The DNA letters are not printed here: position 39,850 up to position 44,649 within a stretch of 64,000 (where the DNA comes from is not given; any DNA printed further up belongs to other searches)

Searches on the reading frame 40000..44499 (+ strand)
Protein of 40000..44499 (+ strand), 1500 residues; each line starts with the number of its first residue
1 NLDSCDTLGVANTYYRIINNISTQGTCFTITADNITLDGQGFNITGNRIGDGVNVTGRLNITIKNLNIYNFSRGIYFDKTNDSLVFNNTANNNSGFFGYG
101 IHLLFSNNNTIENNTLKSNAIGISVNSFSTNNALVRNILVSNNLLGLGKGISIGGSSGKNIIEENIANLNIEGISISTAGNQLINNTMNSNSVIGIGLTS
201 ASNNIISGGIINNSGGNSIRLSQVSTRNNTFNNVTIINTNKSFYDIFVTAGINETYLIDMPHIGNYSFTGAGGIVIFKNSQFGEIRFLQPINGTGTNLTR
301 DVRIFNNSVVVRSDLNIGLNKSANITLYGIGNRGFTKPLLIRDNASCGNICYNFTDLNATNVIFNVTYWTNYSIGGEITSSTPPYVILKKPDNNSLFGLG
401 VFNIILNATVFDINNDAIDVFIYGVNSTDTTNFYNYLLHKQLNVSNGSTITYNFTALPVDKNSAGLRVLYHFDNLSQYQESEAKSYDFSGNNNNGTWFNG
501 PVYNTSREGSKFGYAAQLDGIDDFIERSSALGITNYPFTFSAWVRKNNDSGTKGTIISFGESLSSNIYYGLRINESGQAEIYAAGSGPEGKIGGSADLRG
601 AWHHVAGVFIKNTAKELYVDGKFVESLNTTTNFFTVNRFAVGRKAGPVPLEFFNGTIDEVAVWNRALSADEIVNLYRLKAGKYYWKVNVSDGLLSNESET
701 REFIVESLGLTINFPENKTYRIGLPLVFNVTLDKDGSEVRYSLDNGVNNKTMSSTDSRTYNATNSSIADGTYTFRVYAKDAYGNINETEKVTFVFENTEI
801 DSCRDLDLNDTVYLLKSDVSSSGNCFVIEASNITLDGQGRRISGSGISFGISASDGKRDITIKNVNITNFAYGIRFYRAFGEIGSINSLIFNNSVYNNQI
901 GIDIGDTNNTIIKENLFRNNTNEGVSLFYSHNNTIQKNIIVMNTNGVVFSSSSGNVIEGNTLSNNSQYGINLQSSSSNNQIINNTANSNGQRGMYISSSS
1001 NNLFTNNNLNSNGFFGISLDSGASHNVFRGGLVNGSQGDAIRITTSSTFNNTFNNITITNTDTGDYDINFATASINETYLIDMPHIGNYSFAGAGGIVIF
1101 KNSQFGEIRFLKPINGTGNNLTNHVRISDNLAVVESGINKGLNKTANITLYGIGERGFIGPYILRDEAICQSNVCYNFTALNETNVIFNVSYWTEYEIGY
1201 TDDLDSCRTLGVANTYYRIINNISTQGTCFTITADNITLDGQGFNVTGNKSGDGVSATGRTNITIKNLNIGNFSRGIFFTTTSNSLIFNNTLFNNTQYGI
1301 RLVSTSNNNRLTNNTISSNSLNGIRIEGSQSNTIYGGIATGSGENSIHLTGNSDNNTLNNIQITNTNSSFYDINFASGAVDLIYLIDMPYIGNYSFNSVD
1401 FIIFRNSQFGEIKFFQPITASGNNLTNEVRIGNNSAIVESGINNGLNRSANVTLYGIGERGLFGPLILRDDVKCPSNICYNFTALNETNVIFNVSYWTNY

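Call 61: search_protein_families(library=pfam, proteins=[window:40000-44499:+], max_evalue=0.0001)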
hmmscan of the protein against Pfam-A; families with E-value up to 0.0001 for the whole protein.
window:40000-44499:+ (1500 aa): 4 families
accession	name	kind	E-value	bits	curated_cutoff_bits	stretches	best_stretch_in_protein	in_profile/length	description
PF13229.12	Beta_helix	-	7.1e-45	152.9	25.9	4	853-1008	5-157/158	Right handed beta helix region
PF05048.19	NosD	-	7.6e-31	107.6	23.6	3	922-1089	60-206/212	Periplasmic copper-binding protein (NosD)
PF13385.13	Laminin_G_3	-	2.6e-25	89.8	27.6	1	529-672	11-150/151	Concanavalin A-like lectin/glucanases superfamily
PF04096.20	Nucleoporin2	-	1.4e-05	25.7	28.4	0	279-333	31-95/148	Nup98-96 autopeptidase S59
